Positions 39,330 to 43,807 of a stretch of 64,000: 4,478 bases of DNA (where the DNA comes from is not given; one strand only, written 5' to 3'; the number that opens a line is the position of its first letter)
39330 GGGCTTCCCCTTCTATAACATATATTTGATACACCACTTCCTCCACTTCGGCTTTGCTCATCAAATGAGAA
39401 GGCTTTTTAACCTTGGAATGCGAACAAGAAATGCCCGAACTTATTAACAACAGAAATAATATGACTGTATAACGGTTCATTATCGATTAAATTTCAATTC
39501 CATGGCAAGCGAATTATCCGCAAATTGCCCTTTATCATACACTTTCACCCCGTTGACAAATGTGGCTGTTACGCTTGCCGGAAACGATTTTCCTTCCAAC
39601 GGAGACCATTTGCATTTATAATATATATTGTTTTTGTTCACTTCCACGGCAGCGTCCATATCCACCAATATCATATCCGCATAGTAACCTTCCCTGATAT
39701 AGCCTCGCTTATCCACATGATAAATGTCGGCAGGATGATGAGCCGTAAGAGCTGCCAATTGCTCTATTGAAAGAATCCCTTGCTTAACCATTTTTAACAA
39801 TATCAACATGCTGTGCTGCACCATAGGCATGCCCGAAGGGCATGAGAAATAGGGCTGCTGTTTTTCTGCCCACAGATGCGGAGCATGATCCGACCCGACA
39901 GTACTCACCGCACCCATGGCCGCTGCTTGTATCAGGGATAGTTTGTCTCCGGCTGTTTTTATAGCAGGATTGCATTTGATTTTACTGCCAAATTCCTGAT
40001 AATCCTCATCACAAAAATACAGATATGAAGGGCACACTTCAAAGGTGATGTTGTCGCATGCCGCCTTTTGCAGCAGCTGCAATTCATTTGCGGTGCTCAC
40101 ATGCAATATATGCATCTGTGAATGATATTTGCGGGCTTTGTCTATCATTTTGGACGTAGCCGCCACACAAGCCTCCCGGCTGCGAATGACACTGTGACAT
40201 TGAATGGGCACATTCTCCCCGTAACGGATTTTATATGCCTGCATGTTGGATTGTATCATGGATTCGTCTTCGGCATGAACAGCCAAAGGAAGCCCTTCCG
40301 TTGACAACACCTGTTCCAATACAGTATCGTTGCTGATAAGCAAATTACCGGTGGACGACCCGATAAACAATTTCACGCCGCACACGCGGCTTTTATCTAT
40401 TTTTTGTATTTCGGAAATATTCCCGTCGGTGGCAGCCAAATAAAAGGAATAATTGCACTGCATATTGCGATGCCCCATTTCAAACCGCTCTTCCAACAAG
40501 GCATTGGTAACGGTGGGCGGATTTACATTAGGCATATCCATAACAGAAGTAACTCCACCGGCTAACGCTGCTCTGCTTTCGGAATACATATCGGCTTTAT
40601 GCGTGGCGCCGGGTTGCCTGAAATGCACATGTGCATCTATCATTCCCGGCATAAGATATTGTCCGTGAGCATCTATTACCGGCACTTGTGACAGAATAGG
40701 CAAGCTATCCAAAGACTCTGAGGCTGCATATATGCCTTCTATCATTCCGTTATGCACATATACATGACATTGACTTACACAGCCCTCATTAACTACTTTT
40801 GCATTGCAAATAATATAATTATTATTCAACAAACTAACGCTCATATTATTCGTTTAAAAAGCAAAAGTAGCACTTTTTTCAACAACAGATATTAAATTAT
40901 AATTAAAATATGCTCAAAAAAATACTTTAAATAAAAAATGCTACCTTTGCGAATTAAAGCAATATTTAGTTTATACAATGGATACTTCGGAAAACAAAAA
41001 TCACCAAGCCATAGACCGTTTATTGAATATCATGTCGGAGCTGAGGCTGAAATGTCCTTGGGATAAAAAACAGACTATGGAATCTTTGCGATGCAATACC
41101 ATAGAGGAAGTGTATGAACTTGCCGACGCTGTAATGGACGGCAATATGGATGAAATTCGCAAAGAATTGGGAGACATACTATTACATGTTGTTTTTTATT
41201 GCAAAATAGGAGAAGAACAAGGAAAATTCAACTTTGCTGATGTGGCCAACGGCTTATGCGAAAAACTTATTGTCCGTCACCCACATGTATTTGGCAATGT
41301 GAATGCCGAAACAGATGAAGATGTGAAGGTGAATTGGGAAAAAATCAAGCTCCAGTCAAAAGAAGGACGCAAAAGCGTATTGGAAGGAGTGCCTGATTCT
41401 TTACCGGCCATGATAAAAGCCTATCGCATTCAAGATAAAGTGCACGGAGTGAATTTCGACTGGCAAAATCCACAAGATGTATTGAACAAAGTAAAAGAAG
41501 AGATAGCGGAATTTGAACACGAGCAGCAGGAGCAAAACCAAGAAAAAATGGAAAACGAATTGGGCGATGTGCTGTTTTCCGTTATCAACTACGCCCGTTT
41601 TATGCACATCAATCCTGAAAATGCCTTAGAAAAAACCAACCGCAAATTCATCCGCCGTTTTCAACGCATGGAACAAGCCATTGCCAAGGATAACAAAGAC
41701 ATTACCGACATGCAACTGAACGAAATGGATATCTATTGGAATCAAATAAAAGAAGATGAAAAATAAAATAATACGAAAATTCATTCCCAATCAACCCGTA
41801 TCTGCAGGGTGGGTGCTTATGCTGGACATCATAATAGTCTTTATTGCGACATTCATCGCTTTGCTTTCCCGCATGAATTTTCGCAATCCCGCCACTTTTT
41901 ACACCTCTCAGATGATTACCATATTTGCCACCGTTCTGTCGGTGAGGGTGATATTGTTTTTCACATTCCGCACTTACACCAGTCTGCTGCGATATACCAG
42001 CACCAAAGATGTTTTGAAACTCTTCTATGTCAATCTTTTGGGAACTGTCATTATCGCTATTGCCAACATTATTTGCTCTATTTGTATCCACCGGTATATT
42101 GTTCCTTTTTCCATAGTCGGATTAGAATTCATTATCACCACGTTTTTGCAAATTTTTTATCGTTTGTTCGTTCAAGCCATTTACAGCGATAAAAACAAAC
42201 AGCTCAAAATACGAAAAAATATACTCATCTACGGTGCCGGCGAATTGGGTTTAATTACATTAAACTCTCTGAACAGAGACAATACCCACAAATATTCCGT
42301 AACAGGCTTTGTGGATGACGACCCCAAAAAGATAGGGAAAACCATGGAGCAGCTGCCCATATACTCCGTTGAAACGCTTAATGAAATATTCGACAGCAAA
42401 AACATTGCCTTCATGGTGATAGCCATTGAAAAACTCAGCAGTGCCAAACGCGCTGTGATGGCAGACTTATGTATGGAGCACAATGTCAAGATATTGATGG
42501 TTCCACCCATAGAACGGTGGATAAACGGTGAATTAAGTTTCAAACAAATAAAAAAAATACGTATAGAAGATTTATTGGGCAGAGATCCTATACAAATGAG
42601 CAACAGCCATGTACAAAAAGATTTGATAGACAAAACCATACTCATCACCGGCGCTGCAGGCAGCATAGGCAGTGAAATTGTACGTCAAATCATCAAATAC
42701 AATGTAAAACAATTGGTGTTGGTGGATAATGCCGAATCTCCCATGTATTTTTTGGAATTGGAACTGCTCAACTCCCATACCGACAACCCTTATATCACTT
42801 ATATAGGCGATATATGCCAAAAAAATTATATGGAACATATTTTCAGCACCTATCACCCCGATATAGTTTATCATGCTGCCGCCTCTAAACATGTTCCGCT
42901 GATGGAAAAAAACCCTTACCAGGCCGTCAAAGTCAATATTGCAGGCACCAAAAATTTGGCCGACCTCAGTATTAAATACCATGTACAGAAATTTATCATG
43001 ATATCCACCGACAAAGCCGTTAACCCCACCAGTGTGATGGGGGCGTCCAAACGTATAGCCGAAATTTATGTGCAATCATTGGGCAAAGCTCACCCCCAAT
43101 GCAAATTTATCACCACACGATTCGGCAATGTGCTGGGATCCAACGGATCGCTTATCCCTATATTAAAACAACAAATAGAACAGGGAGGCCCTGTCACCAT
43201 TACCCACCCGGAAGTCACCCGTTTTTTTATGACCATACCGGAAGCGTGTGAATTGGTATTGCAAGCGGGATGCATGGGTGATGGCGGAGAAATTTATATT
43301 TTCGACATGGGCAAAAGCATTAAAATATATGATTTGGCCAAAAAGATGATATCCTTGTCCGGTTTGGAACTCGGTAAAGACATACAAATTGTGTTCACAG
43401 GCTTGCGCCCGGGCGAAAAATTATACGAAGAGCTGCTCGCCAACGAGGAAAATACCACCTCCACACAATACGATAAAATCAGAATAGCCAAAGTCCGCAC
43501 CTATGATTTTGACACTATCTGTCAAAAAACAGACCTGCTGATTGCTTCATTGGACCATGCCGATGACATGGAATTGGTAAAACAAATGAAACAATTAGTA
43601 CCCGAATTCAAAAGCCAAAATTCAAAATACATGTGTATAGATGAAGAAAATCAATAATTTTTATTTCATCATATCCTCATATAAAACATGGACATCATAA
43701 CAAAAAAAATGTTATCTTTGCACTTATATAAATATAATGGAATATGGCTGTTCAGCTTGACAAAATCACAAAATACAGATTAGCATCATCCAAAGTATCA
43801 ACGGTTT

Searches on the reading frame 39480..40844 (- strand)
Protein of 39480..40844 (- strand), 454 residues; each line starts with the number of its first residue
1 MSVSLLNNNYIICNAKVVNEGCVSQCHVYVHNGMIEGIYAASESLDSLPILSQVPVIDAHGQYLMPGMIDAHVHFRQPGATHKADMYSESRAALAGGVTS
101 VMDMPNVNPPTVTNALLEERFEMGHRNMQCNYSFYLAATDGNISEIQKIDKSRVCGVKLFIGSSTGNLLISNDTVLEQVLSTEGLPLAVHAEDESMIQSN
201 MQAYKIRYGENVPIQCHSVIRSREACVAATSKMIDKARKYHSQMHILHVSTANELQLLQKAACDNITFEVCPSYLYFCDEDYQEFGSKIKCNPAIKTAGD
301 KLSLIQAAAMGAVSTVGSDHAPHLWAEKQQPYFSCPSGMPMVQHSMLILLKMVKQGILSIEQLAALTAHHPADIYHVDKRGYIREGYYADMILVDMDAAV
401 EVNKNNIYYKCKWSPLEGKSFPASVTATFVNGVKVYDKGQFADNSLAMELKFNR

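Call 6: search_protein_families(library=ncbifam, proteins=[window:39480-40844:-], max_evalue=0.001)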
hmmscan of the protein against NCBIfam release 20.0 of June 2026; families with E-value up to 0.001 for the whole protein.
window:39480-40844:- (454 aa): 60 families (the best 25 are shown)
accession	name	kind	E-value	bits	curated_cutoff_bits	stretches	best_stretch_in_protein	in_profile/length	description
NF006688.0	PRK09236.1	equivalog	6.4e-169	562.4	535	1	8-454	2-444/444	dihydroorotase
NF005751.0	PRK07575.1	equivalog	1.6e-121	405.9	529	1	11-453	6-437/440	dihydroorotase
NF006559.0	PRK09060.1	equivalog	7.1e-113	377.2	482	1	10-452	7-438/444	dihydroorotase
NF002668.0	PRK02382.1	equivalog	2.7e-89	299.9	452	1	17-443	13-418/436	dihydroorotase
TIGR00857.1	pyrC_multi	subfamily_domain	6.5e-86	288.9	279.05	1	26-437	6-410/412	dihydroorotase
NF004839.0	PRK06189.1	equivalog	1.9e-81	274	631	1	10-443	5-438/451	allantoinase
TIGR03178.1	allantoinase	equivalog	2e-78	264.2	357.85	1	10-443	2-432/441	allantoinase AllB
NF003271.0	PRK04250.1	equivalog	1.5e-69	234.6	405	1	11-449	4-401/407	dihydroorotase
NF006837.0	PRK09357.1-2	equivalog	2.6e-58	197.6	575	1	10-440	3-426/428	dihydroorotase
NF058539.1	ergo_uti2_ErtD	equivalog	1e-56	192.8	650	1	12-443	5-437/449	hydantoin-5-propionate amidohydrolase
TIGR02033.1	D-hydantoinase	equivalog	1.1e-56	192.6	393.25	1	11-442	2-443/454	dihydropyrimidinase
NF006844.0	PRK09357.2-5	equivalog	3.8e-54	184.3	701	1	25-436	21-420/422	dihydroorotase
NF006836.0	PRK09357.1-1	equivalog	5.7e-54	183.5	538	1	10-441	4-429/432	dihydroorotase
NF002284.0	PRK01211.1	subfamily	9.2e-54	182.9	462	1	23-425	13-381/409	dihydroorotase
NF005960.0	PRK08044.1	equivalog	1.3e-53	182.4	688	1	9-440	4-437/453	allantoinase AllB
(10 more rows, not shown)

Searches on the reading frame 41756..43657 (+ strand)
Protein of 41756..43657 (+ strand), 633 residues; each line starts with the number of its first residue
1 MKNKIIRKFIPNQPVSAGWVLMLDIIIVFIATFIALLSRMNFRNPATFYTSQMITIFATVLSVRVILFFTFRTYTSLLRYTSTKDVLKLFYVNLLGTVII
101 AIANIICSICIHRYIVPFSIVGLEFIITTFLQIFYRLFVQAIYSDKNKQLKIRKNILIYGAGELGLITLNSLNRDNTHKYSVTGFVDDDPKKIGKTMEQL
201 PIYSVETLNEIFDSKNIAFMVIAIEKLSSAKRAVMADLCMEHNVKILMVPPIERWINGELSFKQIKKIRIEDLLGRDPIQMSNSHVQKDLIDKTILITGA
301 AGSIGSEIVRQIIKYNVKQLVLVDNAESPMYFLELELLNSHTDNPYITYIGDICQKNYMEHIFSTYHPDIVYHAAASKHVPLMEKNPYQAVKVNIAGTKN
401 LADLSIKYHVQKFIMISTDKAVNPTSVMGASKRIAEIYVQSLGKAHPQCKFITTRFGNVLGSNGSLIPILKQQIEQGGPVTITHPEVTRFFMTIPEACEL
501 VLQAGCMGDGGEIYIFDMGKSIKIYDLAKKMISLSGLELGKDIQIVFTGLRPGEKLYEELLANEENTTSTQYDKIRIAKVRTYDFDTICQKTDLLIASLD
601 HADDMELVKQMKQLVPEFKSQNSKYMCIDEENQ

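Call 6: search_protein_families(library=ncbifam, proteins=[window:41756-43657:+], max_evalue=0.001)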
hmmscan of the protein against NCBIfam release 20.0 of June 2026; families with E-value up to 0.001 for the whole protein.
window:41756-43657:+ (633 aa): 37 families (the best 25 are shown)
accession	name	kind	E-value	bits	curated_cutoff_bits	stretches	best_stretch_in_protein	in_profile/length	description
TIGR03589.1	PseB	equivalog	2.3e-56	191.1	407.75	1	292-575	4-276/324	UDP-N-acetylglucosamine 4,6-dehydratase (inverting)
TIGR04130.1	FnlA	equivalog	3.4e-47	161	730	1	292-600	4-306/337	UDP-N-acetylglucosamine 4,6-dehydratase/5-epimerase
TIGR03025.1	EPS_sugtrans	subfamily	3.3e-21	76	295.55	1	22-294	1-264/445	exopolysaccharide biosynthesis polyprenyl glycosylphosphotransferase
TIGR01181.1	dTDP_gluc_dehyt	equivalog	1e-17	64.2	365.1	1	295-534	2-260/321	dTDP-glucose 4,6-dehydratase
TIGR03023.1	WcaJ_sugtrans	equivalog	2.4e-17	63.4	410.75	1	23-295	2-270/453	undecaprenyl-phosphate glucose phosphotransferase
TIGR01179.1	galE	equivalog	4.8e-17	61.8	262.3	1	295-463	2-180/332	UDP-glucose 4-epimerase GalE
NF007490.0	PRK10084.1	subfamily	2e-15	56.6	649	1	295-410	3-116/361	dTDP-glucose 4,6-dehydratase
NF007582.0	PRK10217.1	equivalog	4.1e-14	52.4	698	1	293-408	2-115/355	dTDP-glucose 4,6-dehydratase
TIGR02622.1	CDP_4_6_dhtase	equivalog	2.9e-13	49.7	278.45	1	292-461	4-193/352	CDP-glucose 4,6-dehydratase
TIGR01214.1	rmlD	equivalog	6.4e-13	48.4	224.05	1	294-444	1-140/285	dTDP-4-dehydrorhamnose reductase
TIGR04180.1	EDH_00030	hypoth_equivalog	3.1e-12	46.2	475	1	295-420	1-123/297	NAD-dependent 4,6-dehydratase LegB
TIGR03022.1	WbaP_sugtrans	subfamily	7.2e-12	45.3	403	1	21-281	2-252/456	undecaprenyl-phosphate galactose phosphotransferase WbaP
NF007956.0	PRK10675.1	subfamily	3.8e-10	39.4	394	1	295-450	3-148/338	UDP-glucose 4-epimerase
NF003995.0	PRK05472.2-4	subfamily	1.7e-09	37.5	126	1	151-246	81-172/213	redox-sensing transcriptional repressor Rex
TIGR02197.1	heptose_epim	equivalog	9.1e-09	34.9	274.6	1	295-417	1-113/316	ADP-glyceromanno-heptose 6-epimerase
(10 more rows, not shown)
